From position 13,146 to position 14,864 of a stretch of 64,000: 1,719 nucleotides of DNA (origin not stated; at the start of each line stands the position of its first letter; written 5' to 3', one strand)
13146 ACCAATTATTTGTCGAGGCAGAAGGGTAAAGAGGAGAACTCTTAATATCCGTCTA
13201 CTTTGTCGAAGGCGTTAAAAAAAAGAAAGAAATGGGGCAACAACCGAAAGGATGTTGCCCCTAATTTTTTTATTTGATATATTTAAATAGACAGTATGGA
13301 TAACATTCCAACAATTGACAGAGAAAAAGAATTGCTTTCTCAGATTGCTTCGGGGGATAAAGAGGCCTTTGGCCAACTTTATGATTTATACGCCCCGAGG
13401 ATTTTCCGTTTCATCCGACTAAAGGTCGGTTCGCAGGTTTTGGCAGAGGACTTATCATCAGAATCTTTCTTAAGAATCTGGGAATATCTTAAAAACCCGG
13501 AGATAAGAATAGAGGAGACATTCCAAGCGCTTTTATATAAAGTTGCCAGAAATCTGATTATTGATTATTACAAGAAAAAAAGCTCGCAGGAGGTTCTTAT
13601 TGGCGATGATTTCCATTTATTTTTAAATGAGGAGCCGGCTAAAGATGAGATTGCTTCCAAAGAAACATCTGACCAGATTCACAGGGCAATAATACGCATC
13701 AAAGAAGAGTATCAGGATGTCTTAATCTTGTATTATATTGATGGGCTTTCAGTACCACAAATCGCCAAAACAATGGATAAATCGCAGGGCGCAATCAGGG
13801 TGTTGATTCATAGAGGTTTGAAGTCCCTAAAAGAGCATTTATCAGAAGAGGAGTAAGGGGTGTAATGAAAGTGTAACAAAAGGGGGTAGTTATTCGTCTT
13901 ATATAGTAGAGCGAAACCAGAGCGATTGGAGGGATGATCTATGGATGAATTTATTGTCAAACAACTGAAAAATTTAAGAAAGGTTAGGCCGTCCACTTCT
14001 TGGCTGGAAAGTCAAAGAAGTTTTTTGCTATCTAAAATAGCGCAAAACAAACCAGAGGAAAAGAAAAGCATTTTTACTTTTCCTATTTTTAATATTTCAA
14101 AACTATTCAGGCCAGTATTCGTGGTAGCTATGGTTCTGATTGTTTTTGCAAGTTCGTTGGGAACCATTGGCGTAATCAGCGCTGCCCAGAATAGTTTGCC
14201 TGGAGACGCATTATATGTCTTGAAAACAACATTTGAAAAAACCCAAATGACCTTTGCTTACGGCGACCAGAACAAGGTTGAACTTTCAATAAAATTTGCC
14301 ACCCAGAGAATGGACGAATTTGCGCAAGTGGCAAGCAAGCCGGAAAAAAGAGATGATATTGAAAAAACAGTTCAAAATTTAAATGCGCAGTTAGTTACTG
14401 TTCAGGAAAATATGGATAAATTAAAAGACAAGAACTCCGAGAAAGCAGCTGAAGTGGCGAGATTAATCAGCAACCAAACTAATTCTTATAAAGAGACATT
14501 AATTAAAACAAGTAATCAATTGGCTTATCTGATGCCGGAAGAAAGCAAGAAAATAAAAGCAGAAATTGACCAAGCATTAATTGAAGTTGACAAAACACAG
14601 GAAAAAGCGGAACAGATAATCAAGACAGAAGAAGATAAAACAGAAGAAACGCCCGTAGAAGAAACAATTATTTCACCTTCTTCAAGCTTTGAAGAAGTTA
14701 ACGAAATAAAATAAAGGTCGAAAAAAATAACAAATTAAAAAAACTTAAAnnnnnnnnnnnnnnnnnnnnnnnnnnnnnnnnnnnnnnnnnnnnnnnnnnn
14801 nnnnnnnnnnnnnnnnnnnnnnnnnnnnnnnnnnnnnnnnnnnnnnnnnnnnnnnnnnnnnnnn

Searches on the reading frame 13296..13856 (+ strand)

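Call 8: search_protein_families(library=pfam, proteins=[window:13296-13856:+], max_evalue=0.001)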
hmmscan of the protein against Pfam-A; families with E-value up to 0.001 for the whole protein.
window:13296-13856:+ (186 aa): 4 families
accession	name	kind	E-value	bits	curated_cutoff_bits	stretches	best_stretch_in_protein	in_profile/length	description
PF08281.18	Sigma70_r4_2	-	5.9e-13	48.7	25.7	1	126-178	2-54/54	Sigma-70, region 4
PF04542.20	Sigma70_r2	-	2.8e-11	43.5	24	1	28-96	1-69/71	Sigma-70 region 2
PF04545.22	Sigma70_r4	-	4.2e-09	36.2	24.1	1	136-180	6-50/50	Sigma-70, region 4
PF07638.17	Sigma70_ECF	-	3.4e-07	30.8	21.1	1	12-167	6-168/185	ECF sigma factor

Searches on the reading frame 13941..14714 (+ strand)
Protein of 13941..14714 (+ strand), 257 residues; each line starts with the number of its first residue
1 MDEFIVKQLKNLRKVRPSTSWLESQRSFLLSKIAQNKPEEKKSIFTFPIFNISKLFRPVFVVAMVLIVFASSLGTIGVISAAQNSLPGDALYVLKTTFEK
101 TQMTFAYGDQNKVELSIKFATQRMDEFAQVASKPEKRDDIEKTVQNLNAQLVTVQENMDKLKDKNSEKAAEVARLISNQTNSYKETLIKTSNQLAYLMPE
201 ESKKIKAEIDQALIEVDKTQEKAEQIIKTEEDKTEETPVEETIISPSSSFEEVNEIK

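Call 8: search_protein_families(library=pfam, proteins=[window:13941-14714:+], max_evalue=0.001)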
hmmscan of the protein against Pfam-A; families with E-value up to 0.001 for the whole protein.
window:13941-14714:+ (257 aa): 1 family
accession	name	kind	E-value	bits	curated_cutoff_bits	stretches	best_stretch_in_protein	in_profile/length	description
PF18915.5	DUF5667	-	8e-12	45.9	27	1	85-173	2-90/99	Domain of unknown function (DUF5667)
